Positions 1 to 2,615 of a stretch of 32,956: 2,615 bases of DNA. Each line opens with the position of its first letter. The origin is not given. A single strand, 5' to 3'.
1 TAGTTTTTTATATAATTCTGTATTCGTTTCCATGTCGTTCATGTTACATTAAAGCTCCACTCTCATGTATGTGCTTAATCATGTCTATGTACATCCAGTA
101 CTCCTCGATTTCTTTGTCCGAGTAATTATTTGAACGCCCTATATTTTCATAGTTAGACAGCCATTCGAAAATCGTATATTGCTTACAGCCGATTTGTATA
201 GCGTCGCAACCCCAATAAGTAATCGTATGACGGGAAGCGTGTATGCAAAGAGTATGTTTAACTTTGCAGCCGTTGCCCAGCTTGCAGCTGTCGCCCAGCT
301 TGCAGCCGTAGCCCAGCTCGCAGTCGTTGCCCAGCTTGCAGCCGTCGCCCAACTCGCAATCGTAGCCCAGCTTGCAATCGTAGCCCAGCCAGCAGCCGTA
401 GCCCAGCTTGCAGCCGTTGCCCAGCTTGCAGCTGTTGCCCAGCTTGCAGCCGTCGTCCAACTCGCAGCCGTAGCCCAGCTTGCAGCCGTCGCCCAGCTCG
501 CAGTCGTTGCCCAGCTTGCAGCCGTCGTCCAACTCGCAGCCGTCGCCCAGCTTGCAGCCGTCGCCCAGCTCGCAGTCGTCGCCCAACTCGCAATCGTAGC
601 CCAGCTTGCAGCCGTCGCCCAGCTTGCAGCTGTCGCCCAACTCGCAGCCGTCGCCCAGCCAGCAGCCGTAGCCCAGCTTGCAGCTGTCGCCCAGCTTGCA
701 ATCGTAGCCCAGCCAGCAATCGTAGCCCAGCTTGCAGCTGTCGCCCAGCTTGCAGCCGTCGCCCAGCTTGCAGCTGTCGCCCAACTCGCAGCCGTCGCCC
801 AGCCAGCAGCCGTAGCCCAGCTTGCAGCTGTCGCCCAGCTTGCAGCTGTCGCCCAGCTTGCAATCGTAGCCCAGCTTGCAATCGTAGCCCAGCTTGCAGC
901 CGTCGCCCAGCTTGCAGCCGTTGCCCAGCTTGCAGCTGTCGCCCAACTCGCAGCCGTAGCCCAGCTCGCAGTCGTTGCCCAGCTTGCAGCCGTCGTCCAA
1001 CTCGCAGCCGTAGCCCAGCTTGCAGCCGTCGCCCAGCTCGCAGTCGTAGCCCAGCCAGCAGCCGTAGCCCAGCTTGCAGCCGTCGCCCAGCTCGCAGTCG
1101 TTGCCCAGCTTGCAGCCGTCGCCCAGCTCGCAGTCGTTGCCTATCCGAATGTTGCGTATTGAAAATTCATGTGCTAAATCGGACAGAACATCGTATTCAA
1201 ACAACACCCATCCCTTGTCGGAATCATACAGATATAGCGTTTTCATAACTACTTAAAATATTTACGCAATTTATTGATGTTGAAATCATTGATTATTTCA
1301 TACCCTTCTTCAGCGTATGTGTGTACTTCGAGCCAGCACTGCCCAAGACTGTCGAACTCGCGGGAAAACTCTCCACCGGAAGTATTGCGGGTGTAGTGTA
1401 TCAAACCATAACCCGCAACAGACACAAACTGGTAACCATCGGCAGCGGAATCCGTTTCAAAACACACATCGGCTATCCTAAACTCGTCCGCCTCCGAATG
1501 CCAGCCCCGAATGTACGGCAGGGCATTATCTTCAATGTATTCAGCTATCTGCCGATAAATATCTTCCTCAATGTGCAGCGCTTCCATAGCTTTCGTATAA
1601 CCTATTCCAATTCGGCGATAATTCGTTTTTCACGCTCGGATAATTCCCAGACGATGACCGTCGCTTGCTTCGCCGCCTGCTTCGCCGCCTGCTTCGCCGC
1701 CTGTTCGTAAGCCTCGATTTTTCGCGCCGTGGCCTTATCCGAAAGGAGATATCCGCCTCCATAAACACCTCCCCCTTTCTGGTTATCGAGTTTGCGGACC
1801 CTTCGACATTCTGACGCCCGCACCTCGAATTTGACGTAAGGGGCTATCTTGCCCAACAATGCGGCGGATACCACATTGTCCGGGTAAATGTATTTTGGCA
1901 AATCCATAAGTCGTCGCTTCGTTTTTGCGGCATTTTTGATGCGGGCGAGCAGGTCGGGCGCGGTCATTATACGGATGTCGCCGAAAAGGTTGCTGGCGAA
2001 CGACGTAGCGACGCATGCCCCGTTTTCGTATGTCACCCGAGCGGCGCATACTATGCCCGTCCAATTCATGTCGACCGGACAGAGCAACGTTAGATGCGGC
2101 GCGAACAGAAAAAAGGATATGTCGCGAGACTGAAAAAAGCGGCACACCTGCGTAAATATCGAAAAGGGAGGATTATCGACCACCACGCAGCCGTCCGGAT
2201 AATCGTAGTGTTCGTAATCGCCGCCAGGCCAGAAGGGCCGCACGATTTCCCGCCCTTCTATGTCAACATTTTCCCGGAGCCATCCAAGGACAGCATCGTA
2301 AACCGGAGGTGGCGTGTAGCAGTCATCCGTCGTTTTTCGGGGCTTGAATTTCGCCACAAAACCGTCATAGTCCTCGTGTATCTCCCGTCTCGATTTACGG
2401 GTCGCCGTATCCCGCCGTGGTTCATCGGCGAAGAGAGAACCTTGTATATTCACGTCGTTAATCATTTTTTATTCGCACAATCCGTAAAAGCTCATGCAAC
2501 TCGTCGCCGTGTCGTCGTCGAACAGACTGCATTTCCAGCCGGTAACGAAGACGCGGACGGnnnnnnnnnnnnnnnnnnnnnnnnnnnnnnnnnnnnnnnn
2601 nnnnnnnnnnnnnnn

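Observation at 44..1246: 48 near-identical Cys-hexapeptide units (18-bp DNA repeat) forming a giant predicted beta-helix rod, co-transcribed with erf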

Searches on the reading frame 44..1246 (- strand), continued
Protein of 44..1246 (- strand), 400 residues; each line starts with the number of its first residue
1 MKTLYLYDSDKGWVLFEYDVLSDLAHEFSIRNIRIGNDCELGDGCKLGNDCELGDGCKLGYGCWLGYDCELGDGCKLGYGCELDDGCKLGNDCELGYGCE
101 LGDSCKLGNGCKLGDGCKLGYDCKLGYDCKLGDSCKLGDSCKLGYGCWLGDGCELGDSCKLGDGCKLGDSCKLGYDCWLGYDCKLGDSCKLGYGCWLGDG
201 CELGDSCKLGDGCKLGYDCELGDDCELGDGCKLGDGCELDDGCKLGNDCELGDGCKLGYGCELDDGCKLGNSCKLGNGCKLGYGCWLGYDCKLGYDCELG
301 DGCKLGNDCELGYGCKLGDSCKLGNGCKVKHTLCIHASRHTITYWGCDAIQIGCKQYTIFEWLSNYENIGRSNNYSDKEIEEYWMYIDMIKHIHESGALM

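Call 38: predict_structure(alignment_id=A1)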
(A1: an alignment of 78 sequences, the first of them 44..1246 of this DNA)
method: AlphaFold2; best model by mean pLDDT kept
length: 400 residues; sequences in the alignment: 78
mean_pLDDT: 81.5   pTM: 0.57
mean pLDDT of the five models: 81.5, 81.4, 81.1, 79.9, 77.2
residues with pLDDT >= 90: 64; 70-90: 285; 50-70: 49; < 50: 2
segments of 3 or more residues with pLDDT < 50: none
pLDDT, mean of each block of 10 residues (from residue 1): 61 66 63 62 74 78 83 87 88 89 86 85 79 79 76 72 76 78 80 80 85 84 86 88 88 87 91 89 90 87 88 81 79 77 82 88 91 92 91 73
secondary structure, 60 per line:
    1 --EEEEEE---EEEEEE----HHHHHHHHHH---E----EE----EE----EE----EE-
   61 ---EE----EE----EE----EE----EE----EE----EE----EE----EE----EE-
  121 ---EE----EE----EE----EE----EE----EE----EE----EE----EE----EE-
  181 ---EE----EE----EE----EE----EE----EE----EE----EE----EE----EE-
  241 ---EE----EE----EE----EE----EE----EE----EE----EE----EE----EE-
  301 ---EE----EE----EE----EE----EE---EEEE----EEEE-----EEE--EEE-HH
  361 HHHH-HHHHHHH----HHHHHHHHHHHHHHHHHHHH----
elements in order: E3-8 E12-17 H22-31 E333-336 E341-344 E350-352 E355-357 H359-364 H366-372 H377-396

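Call 42: fold_search(model_id=the predicted structure, library=pdb)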
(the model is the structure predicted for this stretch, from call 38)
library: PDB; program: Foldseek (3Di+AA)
matches with E <= 10: 123; with E <= 0.001: 1
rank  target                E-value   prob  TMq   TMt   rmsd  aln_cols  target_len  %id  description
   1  7koh_A                5.6e-04  0.57  0.14  0.11  17.7       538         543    9  Crystal structure of antigen 43 from Escherichia coli EDL933 (released 2022-03-09)
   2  4kh3                  1.6e-03  0.35  0.12  0.11  17.6       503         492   10  Structure of a bacterial self-associating protein (released 2014-01-15)
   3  7koh_D                4.1e-03  0.41  0.15  0.12  18.2       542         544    8  Crystal structure of antigen 43 from Escherichia coli EDL933 (released 2022-03-09)
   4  7ko9                  8.1e-03  0.30  0.14  0.11  18.1       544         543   10  Crystal structure of antigen 43 from uropathogenic Escherichia coli UTI89 (released 2022-03-09)
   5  1dab                  1.6e-02  0.90  0.34  0.27  11.2       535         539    7  The Structure of Bordetella Pertussis Virulence Factor P.69 Pertactin (released 1999-12-15)
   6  7kob                  2.5e-02  0.95  0.35  0.38   9.1       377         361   10  Crystal structure of antigen 43b from Escherichia coli CFT073 (released 2022-03-09)
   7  3riq                  5.6e-02  0.21  0.20  0.17  14.1       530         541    9  Siphovirus 9NA tailspike receptor binding domain (released 2012-02-29)
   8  7dmk_D                8.8e-02  0.14  0.16  0.11  21.7       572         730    7  PL6 alginate lyase BcAlyPL6 (released 2021-10-06)
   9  6bea                  9.7e-02  0.21  0.22  0.21  14.6       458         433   10  Crystal structure of the autotransporter UpaB from E. coli strain CFT073 (released 2019-04-10)
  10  6c72_A                1.1e-01  0.16  0.19  0.14  15.9       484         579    9  Crystal structure of a tailspike protein gp49 from Acinetobacter baumannii bacteriophage Fri1, a capsular polysacchari (released 2019-01-23)
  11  8egr_A                1.2e-01  0.33  0.22  0.18  13.1       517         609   10  Upper tail structure of Staphylococcus phage Andhra (released 2022-12-14)
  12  9mne_A                1.2e-01  0.18  0.21  0.11  19.8       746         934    8  Crystal structure of enteropathogenic Escherichia coli EspC (released 2025-10-29)
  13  5lw3                  1.3e-01  0.20  0.19  0.20  14.1       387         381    9  Azotobacter vinelandii Mannuronan C-5 epimerase AlgE6 A-module (released 2017-10-25)
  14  5zru_A                1.3e-01  0.12  0.17  0.13  14.3       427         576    7  Crystal structure of Agl-KA catalytic domain (released 2019-10-23)
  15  6k0p_A                1.4e-01  0.23  0.23  0.18  12.3       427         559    8  Catalytic domain of GH87 alpha-1,3-glucanase D1045A in complex with nigerose (released 2019-12-25)
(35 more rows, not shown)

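Call 53: find_encoding_contigs(protein=P0004, flank=6000, max_places=2)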
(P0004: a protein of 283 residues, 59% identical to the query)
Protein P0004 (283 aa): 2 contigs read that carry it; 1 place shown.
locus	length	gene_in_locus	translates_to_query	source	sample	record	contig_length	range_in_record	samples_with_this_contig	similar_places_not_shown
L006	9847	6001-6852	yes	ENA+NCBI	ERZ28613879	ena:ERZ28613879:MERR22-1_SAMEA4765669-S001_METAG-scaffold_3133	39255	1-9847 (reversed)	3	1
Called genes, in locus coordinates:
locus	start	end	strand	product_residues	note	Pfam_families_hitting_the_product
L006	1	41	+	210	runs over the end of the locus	-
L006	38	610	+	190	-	-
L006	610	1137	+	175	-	PF01807:Zn_ribbon_DnaG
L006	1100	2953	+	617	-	PF06048:DUF927, PF18662:HTH_56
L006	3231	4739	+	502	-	PF00270:DEAD (weak), PF04851:ResIII, PF00271:Helicase_C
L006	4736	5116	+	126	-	PF08774:VRR_NUC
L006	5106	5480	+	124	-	-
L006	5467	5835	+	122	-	-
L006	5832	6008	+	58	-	-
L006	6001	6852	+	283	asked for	PF25087:GMPPB_C (faint), PF25084:LbH_EIF2B, PF00132:Hexapep (weak)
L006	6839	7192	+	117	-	-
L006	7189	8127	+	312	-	-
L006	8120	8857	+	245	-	-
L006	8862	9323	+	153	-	-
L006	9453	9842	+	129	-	-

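Call 54: find_encoding_contigs(protein=P0012, flank=6000, max_places=2)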
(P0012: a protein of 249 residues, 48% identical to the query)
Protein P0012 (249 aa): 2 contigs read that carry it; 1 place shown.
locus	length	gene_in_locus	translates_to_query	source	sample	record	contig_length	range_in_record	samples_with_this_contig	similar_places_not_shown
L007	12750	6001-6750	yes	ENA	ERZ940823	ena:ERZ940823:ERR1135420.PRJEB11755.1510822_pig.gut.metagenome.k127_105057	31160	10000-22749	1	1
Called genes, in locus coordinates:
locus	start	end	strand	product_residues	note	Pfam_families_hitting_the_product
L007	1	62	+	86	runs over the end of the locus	-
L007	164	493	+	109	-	PF12728:HTH_17 (faint)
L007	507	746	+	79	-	-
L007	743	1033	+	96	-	PF01381:HTH_3 (faint), PF13560:HTH_31 (weak)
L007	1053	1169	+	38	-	-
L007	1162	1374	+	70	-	-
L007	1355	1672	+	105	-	-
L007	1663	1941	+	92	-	-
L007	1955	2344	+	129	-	-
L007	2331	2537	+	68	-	-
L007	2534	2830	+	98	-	-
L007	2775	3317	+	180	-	-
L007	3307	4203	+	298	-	PF02796:HTH_7 (faint), PF13384:HTH_23 (faint), PF13412:HTH_24 (faint), PF13518:HTH_28 (faint)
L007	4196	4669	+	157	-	-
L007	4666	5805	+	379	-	PF01507:PAPS_reduct (weak)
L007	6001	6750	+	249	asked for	PF25084:LbH_EIF2B, PF25087:GMPPB_C (weak), PF00132:Hexapep (weak)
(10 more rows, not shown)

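Call 70: search_protein_families(library=padloc, proteins=[window:44-1246:-, P0011], max_evalue=0.01)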
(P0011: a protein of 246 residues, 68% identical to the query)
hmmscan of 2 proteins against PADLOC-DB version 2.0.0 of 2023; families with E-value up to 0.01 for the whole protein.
window:44-1246:- (400 aa): 0 families

P0011 (246 aa): 0 families

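Call 71: search_protein_families(library=ncbifam, proteins=[window:44-1246:-, P0011], max_evalue=0.01)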
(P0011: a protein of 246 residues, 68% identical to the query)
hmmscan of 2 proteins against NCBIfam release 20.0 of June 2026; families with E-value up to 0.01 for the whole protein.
window:44-1246:- (400 aa): 22 families
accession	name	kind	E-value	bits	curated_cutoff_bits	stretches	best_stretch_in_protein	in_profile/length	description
NF002060.0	PRK00892.1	subfamily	2.5e-42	145.2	207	5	163-234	112-183/345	UDP-3-O-(3-hydroxymyristoyl)glucosamine N-acyltransferase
TIGR01853.1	lipid_A_lpxD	equivalog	7.3e-37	127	242.5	5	215-283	107-175/325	UDP-3-O-(3-hydroxymyristoyl)glucosamine N-acyltransferase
TIGR03570.1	NeuD_NnaD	subfamily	2e-32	112.4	160.8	4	31-116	98-183/202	NeuD/PglB/VioB family sugar acetyltransferase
TIGR01852.1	lipid_A_lpxA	equivalog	1.3e-22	80.3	231.05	3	184-329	12-152/254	acyl-ACP--UDP-N-acetylglucosamine O-acyltransferase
NF003657.0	PRK05289.1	equivalog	3.1e-22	78.9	226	3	184-331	17-159/264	acyl-ACP--UDP-N-acetylglucosamine O-acyltransferase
TIGR01173.1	glmU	equivalog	8.9e-19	67.6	366.85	2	159-331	257-426/452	bifunctional UDP-N-acetylglucosamine diphosphorylase/glucosamine-1-phosphate N-acetyltransferase GlmU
NF006986.0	PRK09451.1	equivalog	2.1e-16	59.8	725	3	181-332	282-430/456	bifunctional UDP-N-acetylglucosamine diphosphorylase/glucosamine-1-phosphate N-acetyltransferase GlmU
NF052502.1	man1P_GTase_Rv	exception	2.3e-16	59.6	440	3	235-319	257-338/352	mannose-1-phosphate guanylyltransferase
NF010940.0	PRK14360.1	equivalog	2.9e-15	55.8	602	2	157-331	255-425/452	bifunctional UDP-N-acetylglucosamine diphosphorylase/glucosamine-1-phosphate N-acetyltransferase GlmU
NF010935.0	PRK14355.1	equivalog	7.7e-13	47.9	718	3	30-113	266-347/459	bifunctional UDP-N-acetylglucosamine diphosphorylase/glucosamine-1-phosphate N-acetyltransferase GlmU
NF010933.0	PRK14353.1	equivalog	7e-12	44.7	505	2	178-331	264-415/453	bifunctional UDP-N-acetylglucosamine diphosphorylase/glucosamine-1-phosphate N-acetyltransferase GlmU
NF008808.1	PRK11830.1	equivalog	3.7e-09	36.4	204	0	102-137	149-184/243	2,3,4,5-tetrahydropyridine-2,6-dicarboxylate N-succinyltransferase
NF010936.0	PRK14356.1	equivalog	3e-08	33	666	2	219-328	322-430/456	bifunctional UDP-N-acetylglucosamine diphosphorylase/glucosamine-1-phosphate N-acetyltransferase GlmU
NF010934.1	PRK14354.1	equivalog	4.5e-08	32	450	0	33-140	263-371/447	bifunctional UDP-N-acetylglucosamine diphosphorylase/glucosamine-1-phosphate N-acetyltransferase GlmU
NF010932.0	PRK14352.1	equivalog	8.3e-07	28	611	1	84-235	271-430/488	bifunctional UDP-N-acetylglucosamine diphosphorylase/glucosamine-1-phosphate N-acetyltransferase GlmU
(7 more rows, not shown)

P0011 (246 aa): 9 families
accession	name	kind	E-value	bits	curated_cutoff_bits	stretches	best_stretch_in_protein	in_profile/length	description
NF002060.0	PRK00892.1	subfamily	1.2e-11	44.3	207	1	69-138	114-183/345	UDP-3-O-(3-hydroxymyristoyl)glucosamine N-acyltransferase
TIGR01853.1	lipid_A_lpxD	equivalog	7e-10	38.4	242.5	1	38-102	110-174/325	UDP-3-O-(3-hydroxymyristoyl)glucosamine N-acyltransferase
TIGR03570.1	NeuD_NnaD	subfamily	1e-08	35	160.8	2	75-144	100-169/202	NeuD/PglB/VioB family sugar acetyltransferase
NF052502.1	man1P_GTase_Rv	exception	2.3e-05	23.5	440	1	60-142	256-335/352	mannose-1-phosphate guanylyltransferase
TIGR01852.1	lipid_A_lpxA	equivalog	6.2e-05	22.4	231.05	1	38-145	10-124/254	acyl-ACP--UDP-N-acetylglucosamine O-acyltransferase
NF003657.0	PRK05289.1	equivalog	0.00019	20.6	226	0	39-93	16-70/264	acyl-ACP--UDP-N-acetylglucosamine O-acyltransferase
NF006986.0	PRK09451.1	equivalog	0.00079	18.3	725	1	36-140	287-381/456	bifunctional UDP-N-acetylglucosamine diphosphorylase/glucosamine-1-phosphate N-acetyltransferase GlmU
NF010933.0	PRK14353.1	equivalog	0.0015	17.2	505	0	43-97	302-355/453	bifunctional UDP-N-acetylglucosamine diphosphorylase/glucosamine-1-phosphate N-acetyltransferase GlmU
TIGR01173.1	glmU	equivalog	0.003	16.5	366.85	1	56-138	262-342/452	bifunctional UDP-N-acetylglucosamine diphosphorylase/glucosamine-1-phosphate N-acetyltransferase GlmU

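Call 81: get_annotated_region(hit=H20, flank=2500)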
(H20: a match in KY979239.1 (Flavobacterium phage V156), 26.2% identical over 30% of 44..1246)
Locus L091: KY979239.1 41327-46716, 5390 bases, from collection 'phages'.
description: Flavobacterium phage V156, complete genome.
organism: Flavobacterium phage V156 (NCBI taxid 1984749)
taxonomy: Viruses; Duplodnaviria; Heunggongvirae; Uroviricota; Caudoviricetes; Ficleduovirus
host: Flavobacterium columnare; source: -; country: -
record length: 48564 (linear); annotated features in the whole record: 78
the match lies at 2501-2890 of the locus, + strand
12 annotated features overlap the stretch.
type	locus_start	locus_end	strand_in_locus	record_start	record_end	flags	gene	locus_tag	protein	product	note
CDS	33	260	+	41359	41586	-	-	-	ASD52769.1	hypothetical protein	-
CDS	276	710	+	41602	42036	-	-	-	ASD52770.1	hypothetical protein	-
CDS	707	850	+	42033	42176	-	-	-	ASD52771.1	hypothetical protein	-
CDS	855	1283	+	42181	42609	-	-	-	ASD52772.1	hypothetical protein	-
CDS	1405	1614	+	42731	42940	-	-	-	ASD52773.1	hypothetical protein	-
CDS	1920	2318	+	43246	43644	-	-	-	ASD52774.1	hypothetical protein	-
CDS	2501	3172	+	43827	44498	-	-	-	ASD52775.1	hypothetical protein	-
CDS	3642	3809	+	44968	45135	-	-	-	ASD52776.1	hypothetical protein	-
CDS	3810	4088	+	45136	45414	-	-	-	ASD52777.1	hypothetical protein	-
CDS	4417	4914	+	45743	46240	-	-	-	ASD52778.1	hypothetical protein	-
CDS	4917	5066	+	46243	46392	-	-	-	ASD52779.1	hypothetical protein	-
CDS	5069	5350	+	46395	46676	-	-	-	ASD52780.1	hypothetical protein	-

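Call 82: get_annotated_region(hit=H4, flank=3000)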
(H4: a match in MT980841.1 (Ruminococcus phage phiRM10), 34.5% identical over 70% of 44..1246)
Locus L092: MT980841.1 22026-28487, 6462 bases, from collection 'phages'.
description: Ruminococcus phage phiRM10, complete genome.
organism: Ruminococcus phage phiRM10 (NCBI taxid 2772516)
taxonomy: Viruses; Duplodnaviria; Heunggongvirae; Uroviricota; Caudoviricetes
host: [Ruminococcus] gnavus ATCC 29149; source: bovine feces; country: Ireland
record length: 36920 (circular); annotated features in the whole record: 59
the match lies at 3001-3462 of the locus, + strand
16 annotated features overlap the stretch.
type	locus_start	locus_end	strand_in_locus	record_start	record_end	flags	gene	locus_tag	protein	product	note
CDS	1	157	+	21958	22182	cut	gp25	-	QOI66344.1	hypothetical protein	-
CDS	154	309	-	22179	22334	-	gp26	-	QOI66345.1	hypothetical protein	-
CDS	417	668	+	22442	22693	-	gp27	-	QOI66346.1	hypothetical protein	-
CDS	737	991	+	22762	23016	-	gp28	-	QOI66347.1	hypothetical protein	-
CDS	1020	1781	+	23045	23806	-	gp29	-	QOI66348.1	DNA-binding anti-repressor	DNA-binding anti-repressor [Paenibacillus phage Vegas]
CDS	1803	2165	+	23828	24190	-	gp30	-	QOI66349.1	coiled coil segment-containing protein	-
CDS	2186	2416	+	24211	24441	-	gp31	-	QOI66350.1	regulatory protein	Regulatory phage protein cox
CDS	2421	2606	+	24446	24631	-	gp32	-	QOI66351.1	hypothetical protein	-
CDS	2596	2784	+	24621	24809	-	gp33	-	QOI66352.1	transmembrane domain containing protein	-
CDS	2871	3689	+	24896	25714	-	gp34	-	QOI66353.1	hypothetical protein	hypothetical protein Sfi19p28 [Streptococcus virus Sfi19]/putative acyltransferase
CDS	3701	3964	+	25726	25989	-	gp35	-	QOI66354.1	hypothetical protein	-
CDS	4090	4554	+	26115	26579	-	gp36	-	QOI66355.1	hypothetical protein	Mu Gam like protein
CDS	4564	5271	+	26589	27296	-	gp37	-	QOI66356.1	Rad52/22 family single-strand annealing protein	-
CDS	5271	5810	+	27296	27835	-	gp38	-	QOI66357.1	hypothetical protein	hypothetical protein [Lactobacillus virus LLKu]/NinB recombinase phage lambda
CDS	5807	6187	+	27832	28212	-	gp39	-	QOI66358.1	recombinase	NinG recombinase phage lambda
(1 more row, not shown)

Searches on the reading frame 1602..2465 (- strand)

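Call 7: search_protein_families(library=pfam, proteins=[window:1602-2465:-], max_evalue=0.01)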
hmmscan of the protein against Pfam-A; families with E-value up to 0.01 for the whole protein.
window:1602-2465:- (287 aa): 0 families

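Call 8: search_protein_families(library=phrogs, proteins=[window:1602-2465:-], max_evalue=0.01)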
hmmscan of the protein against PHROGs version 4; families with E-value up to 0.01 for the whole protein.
window:1602-2465:- (287 aa): 1 family
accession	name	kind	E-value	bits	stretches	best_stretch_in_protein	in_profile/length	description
phrog_21498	-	unknown function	9e-86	288.7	1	25-286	15-268/270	-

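Call 70: search_protein_families(library=padloc, proteins=[window:1602-2465:-], max_evalue=0.01)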
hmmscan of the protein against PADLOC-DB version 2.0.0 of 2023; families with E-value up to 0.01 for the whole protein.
window:1602-2465:- (287 aa): 0 families

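Call 71: search_protein_families(library=ncbifam, proteins=[window:1602-2465:-], max_evalue=0.01)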
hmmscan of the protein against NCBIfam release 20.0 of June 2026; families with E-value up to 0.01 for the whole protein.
window:1602-2465:- (287 aa): 0 families
